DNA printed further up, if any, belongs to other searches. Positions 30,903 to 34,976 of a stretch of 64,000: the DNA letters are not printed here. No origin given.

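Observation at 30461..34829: RPA-like Zn-OB gene separated by 1 nt from a 1258-aa Type IIG PD-ExK/MTase fusion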

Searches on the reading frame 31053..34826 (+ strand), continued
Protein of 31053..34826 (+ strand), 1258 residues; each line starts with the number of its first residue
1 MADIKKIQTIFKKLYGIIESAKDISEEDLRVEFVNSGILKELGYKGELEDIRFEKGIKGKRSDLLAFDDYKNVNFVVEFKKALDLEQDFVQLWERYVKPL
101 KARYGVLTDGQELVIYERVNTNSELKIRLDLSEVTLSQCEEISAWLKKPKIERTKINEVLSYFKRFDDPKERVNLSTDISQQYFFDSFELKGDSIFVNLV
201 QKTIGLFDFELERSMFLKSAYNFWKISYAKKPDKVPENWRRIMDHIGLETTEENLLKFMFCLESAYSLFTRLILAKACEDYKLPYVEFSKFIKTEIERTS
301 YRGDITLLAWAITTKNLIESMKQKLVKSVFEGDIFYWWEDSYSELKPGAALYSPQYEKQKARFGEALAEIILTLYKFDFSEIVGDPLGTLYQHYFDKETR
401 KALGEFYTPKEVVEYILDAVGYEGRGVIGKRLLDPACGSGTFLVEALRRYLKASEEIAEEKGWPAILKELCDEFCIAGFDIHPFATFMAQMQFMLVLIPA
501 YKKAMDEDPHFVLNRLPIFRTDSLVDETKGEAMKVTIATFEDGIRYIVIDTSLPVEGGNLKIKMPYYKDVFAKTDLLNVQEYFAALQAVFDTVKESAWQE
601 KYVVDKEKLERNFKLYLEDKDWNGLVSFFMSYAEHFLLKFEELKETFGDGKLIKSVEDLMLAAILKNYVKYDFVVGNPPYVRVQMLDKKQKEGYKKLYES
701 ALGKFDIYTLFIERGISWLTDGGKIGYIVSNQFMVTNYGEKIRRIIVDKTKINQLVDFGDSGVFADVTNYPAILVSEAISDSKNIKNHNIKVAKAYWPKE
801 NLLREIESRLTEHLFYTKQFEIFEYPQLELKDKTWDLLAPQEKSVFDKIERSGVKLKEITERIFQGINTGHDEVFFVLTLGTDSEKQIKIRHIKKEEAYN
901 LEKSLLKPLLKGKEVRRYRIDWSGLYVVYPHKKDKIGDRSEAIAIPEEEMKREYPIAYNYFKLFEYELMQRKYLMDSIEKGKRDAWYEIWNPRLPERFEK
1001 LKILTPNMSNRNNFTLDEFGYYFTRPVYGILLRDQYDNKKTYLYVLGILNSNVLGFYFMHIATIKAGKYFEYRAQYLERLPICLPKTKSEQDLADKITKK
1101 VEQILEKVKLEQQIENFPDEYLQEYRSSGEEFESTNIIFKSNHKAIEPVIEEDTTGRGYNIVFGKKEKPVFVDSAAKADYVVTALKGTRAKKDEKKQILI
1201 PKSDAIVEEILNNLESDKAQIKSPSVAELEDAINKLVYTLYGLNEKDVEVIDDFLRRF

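Call 31: find_encoding_contigs(protein=P0153, flank=4000, max_places=1)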
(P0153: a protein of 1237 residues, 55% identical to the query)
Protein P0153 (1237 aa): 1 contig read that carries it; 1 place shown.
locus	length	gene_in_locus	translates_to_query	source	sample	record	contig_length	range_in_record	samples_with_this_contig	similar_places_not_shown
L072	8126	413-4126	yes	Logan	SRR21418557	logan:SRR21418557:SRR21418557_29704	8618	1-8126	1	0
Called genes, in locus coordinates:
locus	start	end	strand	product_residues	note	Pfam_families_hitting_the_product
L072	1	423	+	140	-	?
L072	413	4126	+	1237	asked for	PF13588:HSDR_N_2 (weak), PF02384:N6_Mtase, PF01170:UPF0020 (faint), PF20473:MmeI_Mtase (weak), PF07669:Eco57I, PF02384:N6_Mtase (weak), PF12950:TaqI_C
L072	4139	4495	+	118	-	PF04892:VanZ-LLP1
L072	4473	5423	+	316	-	PF01896:DNA_primase_S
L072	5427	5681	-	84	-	PF04026:SpoVG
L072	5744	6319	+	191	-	PF05916:Sld5 (weak), PF22090:Gins51_C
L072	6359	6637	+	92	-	PF00935:Ribosomal_L44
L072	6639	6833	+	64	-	PF01667:Ribosomal_S27e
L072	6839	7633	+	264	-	PF00575:S1, PF07541:EIF_2_alpha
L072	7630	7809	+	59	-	PF04135:Nop10p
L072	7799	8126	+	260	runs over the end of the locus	PF09754:PAC2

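Call 32: find_encoding_contigs(protein=P0159, flank=4000, max_places=1)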
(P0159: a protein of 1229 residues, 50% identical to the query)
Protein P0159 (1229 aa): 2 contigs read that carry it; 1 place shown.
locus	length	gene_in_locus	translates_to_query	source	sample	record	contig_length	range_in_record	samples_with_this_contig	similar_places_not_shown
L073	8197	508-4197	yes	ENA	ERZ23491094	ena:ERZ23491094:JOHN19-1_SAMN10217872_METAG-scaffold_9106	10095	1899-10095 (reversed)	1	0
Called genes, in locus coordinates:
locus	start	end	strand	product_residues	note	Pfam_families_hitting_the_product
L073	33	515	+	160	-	PF01878:EVE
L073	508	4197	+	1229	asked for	PF13588:HSDR_N_2, PF02384:N6_Mtase, PF01170:UPF0020 (faint), PF20473:MmeI_Mtase (weak), PF07669:Eco57I, PF02384:N6_Mtase (weak), PF12950:TaqI_C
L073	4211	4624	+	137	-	PF04033:DUF365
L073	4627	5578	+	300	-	-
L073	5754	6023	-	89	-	-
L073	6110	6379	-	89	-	-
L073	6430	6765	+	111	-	PF24963:DUF7768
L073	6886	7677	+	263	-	PF01656:CbiA, PF09140:MipZ (faint), PF13614:AAA_31, PF01656:CbiA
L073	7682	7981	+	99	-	-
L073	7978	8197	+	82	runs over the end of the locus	PF27273:MJ0235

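Call 33: find_encoding_contigs(protein=P0168, flank=4000, max_places=1)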
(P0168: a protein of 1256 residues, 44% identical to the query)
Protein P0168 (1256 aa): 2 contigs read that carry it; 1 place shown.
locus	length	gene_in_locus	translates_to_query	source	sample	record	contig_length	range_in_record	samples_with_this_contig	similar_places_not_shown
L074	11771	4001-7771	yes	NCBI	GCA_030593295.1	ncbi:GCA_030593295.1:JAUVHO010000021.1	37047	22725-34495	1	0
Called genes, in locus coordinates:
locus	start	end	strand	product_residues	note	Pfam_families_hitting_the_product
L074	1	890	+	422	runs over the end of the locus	PF13522:GATase_6, PF13537:GATase_7, PF00156:Pribosyltran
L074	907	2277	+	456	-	PF13522:GATase_6, PF13537:GATase_7, PF00156:Pribosyltran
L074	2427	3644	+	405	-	PF13495:Phage_int_SAM_4 (faint), PF00589:Phage_integrase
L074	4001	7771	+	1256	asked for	PF13588:HSDR_N_2, PF02384:N6_Mtase, PF01170:UPF0020 (faint), PF20473:MmeI_Mtase (faint), PF07669:Eco57I, PF02384:N6_Mtase, PF12950:TaqI_C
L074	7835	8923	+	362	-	-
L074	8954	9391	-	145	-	-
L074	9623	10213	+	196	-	-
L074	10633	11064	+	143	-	-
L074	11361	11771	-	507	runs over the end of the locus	-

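Call 58: search_solved_structures(query=window:31053-34826:+, max_evalue=0.001)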
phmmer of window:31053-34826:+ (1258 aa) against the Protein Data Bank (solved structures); distinct sequences matched with E-value up to 0.001: 12.
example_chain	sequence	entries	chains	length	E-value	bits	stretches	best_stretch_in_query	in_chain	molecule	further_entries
8cxz_A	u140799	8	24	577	9.2e-29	103.1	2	668-1090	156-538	Site-specific DNA-methyltransferase (adenine-specific)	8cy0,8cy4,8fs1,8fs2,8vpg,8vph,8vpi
7lni_A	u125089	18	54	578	1.2e-28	102.8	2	669-1090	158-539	Site-specific DNA-methyltransferase (adenine-specific)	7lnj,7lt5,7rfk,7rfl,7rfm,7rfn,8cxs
7qw5_A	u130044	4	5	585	3.2e-27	98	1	670-1104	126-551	Modification methylase BseCI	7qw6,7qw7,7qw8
2ibs_A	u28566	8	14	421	6.1e-06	27.5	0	670-747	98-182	Modification methylase TaqI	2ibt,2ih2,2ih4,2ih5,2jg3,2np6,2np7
1aqi_A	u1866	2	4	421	6.6e-06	27.4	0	670-747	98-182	ADENINE-N6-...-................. TAQI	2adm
1aqj_A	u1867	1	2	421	6.6e-06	27.4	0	670-747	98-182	ADENINE-N6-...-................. TAQI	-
3ufb_A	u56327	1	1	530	1.7e-05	26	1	387-452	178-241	Type I restriction-modification system methyltransferase subunit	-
5ybb_A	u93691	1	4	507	0.0001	23.5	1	398-495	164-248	Type I restriction-modification system methyltransferase subunit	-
2okc_A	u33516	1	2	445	0.00012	23.2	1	369-461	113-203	Type I restriction enzyme StySJI M protein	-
3lkd_A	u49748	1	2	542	0.00013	23.1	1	341-452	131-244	Type I restriction-modification system methyltransferase subunit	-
1g38_A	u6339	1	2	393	0.00024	22.2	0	670-747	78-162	MODIFICATION METHYLASE TAQI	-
7vru_A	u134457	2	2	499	0.00049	21.2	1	380-449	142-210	Site-specific DNA-methyltransferase (adenine-specific)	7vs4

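Call 78: find_encoding_contigs(protein=P0157, flank=3000, max_places=1)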
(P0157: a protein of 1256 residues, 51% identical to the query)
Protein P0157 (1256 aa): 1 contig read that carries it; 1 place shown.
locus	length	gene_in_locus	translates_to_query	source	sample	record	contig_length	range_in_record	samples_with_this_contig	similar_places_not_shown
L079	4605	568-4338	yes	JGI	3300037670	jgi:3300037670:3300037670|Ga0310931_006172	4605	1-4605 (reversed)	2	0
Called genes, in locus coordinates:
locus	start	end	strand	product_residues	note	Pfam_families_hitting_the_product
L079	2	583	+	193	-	?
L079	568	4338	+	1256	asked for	PF13588:HSDR_N_2, PF02384:N6_Mtase, PF20473:MmeI_Mtase (faint), PF07669:Eco57I, PF12950:TaqI_C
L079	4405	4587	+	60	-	-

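Call 92: search_protein_families(library=pfam, proteins=[L064:3552-3989:+], max_evalue=0.001)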
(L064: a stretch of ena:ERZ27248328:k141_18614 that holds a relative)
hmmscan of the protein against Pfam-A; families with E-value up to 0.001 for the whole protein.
L064:3552-3989:+ (146 aa): 1 family
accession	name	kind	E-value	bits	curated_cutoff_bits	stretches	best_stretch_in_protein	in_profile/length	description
PF01878.24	EVE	-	1.3e-23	84.1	23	1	3-144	2-143/145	EVE domain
